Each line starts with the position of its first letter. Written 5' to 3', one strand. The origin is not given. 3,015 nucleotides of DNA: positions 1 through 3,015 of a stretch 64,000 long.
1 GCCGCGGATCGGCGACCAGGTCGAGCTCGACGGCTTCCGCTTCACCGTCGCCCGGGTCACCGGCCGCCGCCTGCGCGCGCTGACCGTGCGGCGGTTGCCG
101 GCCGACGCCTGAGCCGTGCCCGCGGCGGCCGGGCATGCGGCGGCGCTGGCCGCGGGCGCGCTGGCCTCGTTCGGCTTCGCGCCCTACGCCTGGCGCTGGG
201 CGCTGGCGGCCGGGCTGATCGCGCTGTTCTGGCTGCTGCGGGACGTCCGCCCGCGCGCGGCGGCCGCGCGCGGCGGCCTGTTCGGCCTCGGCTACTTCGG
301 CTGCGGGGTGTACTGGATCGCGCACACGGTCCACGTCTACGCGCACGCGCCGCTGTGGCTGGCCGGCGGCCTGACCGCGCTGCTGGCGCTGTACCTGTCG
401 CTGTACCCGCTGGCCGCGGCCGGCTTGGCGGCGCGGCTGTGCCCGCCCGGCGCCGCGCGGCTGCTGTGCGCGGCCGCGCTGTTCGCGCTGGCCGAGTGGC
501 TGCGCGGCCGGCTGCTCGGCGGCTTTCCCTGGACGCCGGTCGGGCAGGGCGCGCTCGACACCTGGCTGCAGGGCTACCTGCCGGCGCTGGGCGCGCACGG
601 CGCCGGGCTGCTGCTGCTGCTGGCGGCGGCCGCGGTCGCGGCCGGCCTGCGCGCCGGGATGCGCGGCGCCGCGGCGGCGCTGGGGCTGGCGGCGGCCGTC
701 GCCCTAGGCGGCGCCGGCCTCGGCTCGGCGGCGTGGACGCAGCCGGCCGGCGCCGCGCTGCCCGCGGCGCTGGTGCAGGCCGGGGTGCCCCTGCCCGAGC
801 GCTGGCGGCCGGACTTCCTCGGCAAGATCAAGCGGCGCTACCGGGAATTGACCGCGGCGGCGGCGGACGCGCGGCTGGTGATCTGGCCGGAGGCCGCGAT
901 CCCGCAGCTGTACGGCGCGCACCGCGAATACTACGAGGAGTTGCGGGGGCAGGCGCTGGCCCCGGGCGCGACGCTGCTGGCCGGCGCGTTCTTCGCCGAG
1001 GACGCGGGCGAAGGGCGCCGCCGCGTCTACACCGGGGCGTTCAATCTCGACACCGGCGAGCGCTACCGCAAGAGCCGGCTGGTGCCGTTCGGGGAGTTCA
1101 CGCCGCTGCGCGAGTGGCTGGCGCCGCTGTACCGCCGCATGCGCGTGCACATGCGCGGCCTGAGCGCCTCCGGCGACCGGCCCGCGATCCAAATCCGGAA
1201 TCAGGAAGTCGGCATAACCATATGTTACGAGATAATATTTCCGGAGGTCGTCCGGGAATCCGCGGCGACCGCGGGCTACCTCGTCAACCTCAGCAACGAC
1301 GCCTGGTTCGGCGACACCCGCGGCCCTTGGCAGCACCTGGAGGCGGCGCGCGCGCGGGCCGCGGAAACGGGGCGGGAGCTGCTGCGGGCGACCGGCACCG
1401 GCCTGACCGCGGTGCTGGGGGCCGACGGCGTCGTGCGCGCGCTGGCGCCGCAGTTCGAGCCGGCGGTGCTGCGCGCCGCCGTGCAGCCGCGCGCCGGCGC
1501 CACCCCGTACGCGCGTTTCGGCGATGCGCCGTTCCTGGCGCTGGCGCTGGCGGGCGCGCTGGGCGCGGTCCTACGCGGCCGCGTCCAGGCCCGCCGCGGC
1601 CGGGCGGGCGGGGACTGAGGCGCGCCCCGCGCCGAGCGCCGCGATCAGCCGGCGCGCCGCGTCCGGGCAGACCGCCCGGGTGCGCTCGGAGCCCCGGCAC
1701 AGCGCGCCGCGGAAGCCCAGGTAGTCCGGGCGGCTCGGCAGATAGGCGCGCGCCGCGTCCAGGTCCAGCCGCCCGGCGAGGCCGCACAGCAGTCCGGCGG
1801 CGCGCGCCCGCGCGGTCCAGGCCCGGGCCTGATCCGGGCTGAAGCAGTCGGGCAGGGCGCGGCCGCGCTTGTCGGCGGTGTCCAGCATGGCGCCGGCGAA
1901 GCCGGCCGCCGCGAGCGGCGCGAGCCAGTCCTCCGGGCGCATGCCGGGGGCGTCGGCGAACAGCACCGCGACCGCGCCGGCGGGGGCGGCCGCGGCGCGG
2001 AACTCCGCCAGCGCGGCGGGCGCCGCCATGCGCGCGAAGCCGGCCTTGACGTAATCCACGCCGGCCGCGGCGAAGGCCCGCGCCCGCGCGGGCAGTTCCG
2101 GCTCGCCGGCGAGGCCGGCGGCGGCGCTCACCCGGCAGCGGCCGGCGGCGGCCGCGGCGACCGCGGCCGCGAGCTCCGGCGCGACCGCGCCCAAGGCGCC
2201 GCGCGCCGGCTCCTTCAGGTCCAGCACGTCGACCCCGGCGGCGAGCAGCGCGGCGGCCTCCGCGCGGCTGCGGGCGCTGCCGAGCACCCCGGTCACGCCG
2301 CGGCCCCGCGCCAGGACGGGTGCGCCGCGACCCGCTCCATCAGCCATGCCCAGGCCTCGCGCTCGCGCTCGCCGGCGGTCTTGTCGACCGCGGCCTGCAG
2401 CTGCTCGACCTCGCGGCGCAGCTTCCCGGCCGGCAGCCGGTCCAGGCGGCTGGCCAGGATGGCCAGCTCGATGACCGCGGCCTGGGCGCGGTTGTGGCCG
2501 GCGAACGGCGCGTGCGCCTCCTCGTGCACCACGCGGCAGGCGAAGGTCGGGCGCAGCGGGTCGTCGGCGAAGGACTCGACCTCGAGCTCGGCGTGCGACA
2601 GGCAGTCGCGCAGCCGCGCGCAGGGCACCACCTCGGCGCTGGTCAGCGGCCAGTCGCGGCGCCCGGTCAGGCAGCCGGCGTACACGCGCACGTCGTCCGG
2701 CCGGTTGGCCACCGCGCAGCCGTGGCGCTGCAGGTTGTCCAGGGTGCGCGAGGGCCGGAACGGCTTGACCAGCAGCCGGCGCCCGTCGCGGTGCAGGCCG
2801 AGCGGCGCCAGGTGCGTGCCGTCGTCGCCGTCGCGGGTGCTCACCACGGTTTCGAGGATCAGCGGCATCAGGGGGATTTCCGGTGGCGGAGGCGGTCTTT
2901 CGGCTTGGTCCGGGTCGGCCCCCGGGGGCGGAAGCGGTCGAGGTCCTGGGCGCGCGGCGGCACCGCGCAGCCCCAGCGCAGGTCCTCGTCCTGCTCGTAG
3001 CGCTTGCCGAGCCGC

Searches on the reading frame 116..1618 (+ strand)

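Call 31: search_protein_families(library=pfam, proteins=[window:116-1618:+], max_evalue=0.00001)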
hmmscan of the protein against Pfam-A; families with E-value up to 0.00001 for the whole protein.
window:116-1618:+ (500 aa): 2 families
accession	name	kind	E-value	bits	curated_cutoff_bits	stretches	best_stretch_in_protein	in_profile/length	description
PF20154.4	LNT_N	-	7.3e-30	104.7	27.1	1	13-172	1-158/159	Apolipoprotein N-acyltransferase N-terminal domain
PF00795.27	CN_hydrolase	-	1.3e-25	90.6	23.2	1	217-464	2-255/256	Carbon-nitrogen hydrolase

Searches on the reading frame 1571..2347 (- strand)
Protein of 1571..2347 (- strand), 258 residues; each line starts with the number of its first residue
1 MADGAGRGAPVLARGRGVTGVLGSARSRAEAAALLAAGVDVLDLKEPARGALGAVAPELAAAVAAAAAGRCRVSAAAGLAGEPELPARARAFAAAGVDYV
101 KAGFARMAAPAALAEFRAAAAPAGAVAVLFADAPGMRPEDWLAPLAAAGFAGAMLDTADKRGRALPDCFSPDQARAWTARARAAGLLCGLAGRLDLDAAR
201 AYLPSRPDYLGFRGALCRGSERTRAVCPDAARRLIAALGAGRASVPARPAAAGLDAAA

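Call 31: search_protein_families(library=pfam, proteins=[window:1571-2347:-], max_evalue=0.00001)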
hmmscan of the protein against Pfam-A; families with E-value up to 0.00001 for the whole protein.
window:1571-2347:- (258 aa): 1 family
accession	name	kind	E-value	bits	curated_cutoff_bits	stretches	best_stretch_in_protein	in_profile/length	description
PF04476.19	4HFCP_synth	-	2.2e-49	168.7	22.4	1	22-233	2-226/228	4-HFC-P synthase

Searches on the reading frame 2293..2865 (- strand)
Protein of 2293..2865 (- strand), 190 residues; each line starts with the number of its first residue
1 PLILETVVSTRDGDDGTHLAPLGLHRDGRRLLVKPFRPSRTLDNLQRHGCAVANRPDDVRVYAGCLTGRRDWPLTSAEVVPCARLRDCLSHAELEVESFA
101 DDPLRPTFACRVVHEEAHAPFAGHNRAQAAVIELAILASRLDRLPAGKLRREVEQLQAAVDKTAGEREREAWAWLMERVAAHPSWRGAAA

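Call 31: search_protein_families(library=pfam, proteins=[window:2293-2865:-], max_evalue=0.00001)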
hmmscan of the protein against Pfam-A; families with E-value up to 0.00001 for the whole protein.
window:2293-2865:- (190 aa): 2 families
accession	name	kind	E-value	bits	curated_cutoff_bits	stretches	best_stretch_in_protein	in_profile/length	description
PF04289.18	DUF447_N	-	1e-22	80.7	24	1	5-118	2-113/114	Protein of unknown function (DUF447) N-terminal domain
PF20766.2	DUF447_C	-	2e-16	60.2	24.8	1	125-177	1-53/53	Protein of unknown function (DUF447)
